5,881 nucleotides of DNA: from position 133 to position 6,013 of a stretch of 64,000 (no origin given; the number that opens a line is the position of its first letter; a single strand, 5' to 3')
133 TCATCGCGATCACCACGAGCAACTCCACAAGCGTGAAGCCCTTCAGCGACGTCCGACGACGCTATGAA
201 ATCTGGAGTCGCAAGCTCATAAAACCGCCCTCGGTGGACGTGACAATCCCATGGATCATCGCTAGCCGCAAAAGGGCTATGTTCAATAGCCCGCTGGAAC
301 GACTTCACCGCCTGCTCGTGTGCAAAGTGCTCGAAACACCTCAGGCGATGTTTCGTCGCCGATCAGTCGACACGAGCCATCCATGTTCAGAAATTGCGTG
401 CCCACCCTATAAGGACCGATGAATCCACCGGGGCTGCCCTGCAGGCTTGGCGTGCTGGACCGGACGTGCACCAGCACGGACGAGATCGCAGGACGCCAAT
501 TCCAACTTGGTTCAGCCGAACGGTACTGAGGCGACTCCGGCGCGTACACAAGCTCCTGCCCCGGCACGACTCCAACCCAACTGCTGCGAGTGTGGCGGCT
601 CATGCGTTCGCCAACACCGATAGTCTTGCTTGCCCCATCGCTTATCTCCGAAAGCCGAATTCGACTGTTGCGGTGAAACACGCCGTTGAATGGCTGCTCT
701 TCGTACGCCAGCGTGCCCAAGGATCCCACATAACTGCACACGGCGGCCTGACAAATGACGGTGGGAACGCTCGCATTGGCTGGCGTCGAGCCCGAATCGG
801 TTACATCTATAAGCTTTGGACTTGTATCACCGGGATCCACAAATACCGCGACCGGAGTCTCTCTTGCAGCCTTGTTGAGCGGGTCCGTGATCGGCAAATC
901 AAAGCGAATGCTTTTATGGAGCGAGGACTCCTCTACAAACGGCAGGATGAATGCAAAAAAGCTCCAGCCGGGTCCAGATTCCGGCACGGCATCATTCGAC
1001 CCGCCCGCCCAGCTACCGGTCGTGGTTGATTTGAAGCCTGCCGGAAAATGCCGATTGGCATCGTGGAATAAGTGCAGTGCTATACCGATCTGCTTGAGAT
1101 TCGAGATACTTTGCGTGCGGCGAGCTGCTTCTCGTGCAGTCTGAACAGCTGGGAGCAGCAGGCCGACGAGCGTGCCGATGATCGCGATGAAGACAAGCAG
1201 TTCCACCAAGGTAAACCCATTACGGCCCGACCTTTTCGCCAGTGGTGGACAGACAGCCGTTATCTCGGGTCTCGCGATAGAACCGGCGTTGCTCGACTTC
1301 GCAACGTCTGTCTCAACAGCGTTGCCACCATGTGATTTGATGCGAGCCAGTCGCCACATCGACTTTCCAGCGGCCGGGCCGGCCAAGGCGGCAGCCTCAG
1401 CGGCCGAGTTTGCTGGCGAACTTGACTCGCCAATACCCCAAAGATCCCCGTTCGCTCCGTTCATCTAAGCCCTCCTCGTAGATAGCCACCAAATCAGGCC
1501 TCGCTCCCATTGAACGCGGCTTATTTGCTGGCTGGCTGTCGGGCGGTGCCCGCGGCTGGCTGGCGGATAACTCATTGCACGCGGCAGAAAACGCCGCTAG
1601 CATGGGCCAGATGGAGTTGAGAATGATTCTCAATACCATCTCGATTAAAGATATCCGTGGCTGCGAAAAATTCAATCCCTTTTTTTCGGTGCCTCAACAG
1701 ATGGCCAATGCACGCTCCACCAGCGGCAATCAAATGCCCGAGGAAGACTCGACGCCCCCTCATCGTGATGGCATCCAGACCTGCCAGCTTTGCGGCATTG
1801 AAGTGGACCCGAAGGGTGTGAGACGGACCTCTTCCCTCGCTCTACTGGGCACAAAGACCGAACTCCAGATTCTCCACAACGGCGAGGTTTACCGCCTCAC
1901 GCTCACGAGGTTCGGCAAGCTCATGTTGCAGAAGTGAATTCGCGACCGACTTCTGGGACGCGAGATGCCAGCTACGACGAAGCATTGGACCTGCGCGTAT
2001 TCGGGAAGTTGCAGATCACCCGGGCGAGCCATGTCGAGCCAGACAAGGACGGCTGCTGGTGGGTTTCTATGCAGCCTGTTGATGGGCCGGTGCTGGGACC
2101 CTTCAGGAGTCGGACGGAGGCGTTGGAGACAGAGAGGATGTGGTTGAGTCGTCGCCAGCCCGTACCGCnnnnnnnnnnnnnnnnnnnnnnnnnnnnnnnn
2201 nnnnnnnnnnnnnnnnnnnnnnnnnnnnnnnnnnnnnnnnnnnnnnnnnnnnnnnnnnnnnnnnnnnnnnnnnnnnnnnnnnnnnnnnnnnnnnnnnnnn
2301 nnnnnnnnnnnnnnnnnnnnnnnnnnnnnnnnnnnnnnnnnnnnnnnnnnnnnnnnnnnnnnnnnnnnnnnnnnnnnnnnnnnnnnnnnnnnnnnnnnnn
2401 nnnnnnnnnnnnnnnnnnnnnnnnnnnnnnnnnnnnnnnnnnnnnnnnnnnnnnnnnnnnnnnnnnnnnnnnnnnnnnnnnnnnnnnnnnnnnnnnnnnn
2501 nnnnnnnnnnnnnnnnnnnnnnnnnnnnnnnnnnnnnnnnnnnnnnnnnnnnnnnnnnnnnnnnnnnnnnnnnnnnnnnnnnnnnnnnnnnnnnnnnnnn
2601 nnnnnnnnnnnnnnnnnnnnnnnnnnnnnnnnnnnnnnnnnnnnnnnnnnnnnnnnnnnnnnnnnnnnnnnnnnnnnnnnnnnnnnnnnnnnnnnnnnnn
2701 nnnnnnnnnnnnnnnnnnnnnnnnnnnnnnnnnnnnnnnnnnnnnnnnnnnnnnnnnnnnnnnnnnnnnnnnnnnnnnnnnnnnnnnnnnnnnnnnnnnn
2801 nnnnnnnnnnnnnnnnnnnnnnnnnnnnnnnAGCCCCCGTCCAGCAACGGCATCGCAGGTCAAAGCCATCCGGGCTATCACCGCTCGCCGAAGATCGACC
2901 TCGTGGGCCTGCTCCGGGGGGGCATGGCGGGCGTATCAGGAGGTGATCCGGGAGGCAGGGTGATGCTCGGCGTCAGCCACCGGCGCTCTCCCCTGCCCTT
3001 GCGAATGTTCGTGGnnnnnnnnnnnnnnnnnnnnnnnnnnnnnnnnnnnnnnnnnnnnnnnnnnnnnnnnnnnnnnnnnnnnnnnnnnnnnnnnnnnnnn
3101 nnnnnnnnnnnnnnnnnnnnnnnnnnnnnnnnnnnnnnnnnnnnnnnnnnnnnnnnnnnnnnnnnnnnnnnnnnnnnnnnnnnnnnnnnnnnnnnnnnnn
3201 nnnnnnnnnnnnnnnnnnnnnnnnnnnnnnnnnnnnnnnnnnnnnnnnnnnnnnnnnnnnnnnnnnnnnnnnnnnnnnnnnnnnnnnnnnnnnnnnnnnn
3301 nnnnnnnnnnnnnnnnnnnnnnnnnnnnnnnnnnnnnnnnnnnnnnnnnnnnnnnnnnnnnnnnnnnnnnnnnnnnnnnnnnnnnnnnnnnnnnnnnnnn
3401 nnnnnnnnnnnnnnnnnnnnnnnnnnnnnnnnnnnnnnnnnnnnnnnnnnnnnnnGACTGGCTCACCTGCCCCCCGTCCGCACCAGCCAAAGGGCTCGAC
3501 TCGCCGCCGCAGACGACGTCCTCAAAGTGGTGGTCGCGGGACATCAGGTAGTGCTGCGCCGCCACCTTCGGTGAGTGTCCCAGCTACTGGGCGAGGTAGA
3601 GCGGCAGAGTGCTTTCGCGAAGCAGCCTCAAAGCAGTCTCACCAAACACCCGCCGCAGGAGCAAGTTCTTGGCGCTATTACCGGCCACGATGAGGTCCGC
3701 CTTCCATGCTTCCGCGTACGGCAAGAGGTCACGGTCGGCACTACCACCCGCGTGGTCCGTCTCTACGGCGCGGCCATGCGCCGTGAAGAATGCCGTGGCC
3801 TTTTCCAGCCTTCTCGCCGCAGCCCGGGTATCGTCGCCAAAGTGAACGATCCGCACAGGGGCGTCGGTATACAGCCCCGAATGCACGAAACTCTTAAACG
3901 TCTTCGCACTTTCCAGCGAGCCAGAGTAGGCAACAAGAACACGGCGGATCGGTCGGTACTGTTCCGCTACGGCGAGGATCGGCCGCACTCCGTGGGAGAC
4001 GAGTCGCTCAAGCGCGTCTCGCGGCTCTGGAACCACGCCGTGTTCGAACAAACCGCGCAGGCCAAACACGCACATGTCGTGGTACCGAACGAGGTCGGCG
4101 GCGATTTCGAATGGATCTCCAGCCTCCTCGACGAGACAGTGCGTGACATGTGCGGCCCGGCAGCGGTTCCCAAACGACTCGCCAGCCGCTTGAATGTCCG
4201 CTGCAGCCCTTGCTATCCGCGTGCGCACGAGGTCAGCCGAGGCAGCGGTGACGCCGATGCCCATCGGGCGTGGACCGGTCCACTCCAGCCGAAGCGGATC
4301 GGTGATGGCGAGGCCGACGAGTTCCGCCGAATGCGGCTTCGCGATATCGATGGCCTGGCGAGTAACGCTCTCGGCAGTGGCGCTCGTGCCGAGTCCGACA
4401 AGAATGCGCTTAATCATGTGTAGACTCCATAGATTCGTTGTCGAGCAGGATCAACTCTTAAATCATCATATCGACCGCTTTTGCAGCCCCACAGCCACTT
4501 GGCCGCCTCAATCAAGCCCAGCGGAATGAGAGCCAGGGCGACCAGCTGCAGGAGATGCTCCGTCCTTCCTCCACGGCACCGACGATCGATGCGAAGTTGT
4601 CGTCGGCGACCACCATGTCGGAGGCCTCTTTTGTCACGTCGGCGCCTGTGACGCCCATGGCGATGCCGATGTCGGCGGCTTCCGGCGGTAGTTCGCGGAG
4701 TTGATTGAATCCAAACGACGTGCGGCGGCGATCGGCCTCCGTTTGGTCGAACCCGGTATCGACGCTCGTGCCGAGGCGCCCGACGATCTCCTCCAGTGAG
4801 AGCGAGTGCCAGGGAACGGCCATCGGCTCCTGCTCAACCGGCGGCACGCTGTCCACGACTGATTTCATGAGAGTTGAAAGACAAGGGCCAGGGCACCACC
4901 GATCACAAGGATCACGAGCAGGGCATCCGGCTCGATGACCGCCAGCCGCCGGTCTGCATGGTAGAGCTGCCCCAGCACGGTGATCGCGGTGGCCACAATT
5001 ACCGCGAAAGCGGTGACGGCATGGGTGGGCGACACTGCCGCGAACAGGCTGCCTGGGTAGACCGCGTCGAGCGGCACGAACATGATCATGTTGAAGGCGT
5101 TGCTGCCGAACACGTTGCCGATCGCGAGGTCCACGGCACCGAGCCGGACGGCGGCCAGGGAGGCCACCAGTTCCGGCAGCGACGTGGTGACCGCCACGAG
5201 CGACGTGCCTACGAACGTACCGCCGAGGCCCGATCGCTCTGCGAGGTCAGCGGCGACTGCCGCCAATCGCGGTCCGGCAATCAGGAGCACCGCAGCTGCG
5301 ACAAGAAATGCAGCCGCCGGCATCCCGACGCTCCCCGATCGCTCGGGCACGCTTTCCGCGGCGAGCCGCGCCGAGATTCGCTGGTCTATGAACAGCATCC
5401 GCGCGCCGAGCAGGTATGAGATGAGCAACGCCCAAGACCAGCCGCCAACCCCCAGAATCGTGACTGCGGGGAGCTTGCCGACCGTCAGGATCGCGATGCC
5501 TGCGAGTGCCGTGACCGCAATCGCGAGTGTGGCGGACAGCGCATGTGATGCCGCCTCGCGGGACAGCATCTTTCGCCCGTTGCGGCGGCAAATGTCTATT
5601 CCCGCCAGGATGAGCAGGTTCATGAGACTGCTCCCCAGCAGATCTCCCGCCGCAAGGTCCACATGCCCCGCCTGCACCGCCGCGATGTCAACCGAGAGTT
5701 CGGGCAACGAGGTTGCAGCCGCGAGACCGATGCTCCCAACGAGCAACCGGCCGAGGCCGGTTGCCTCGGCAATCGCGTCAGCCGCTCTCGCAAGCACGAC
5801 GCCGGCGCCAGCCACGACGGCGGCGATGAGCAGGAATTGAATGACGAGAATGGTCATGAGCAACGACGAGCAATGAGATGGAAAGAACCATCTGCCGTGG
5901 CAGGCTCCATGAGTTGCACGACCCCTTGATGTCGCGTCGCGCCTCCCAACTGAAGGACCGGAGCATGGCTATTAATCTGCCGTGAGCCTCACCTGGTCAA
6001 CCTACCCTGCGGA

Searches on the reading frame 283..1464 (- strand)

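Call 75: search_protein_families(library=pfam, proteins=[window:283-1464:-], max_evalue=0.0001)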
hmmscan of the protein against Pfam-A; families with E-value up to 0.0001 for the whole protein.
window:283-1464:- (393 aa): 2 families
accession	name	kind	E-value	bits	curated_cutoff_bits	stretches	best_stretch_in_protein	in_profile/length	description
PF07596.16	SBP_bac_10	-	2e-36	126.9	23.3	1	108-372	1-265/268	Protein of unknown function (DUF1559)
PF07963.17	N_methyl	-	1.1e-05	25.2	21.2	1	79-103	2-26/27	Prokaryotic N-terminal methylation motif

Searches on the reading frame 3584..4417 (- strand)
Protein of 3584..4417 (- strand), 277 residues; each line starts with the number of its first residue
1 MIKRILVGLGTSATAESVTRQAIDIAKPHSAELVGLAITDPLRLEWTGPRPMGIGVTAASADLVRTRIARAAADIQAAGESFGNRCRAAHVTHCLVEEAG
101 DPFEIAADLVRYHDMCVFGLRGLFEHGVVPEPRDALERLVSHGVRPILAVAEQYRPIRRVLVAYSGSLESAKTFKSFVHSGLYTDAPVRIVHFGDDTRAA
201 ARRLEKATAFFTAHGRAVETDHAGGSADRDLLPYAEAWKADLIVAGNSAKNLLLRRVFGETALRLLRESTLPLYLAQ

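Call 75: search_protein_families(library=pfam, proteins=[window:3584-4417:-], max_evalue=0.0001)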
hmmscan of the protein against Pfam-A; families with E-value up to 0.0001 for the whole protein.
window:3584-4417:- (277 aa): 1 family
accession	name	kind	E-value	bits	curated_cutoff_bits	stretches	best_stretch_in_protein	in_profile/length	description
PF00582.32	Usp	-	8.3e-22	78.7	24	2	201-274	65-138/141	Universal stress protein family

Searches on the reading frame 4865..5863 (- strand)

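Call 75: search_protein_families(library=pfam, proteins=[window:4865-5863:-], max_evalue=0.0001)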
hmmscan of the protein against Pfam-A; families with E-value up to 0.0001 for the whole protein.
window:4865-5863:- (332 aa): 1 family
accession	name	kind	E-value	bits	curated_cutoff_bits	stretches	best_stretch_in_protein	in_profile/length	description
PF01699.29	Na_Ca_ex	-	3.2e-28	99.1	24.9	2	183-318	3-141/151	Sodium/calcium exchanger protein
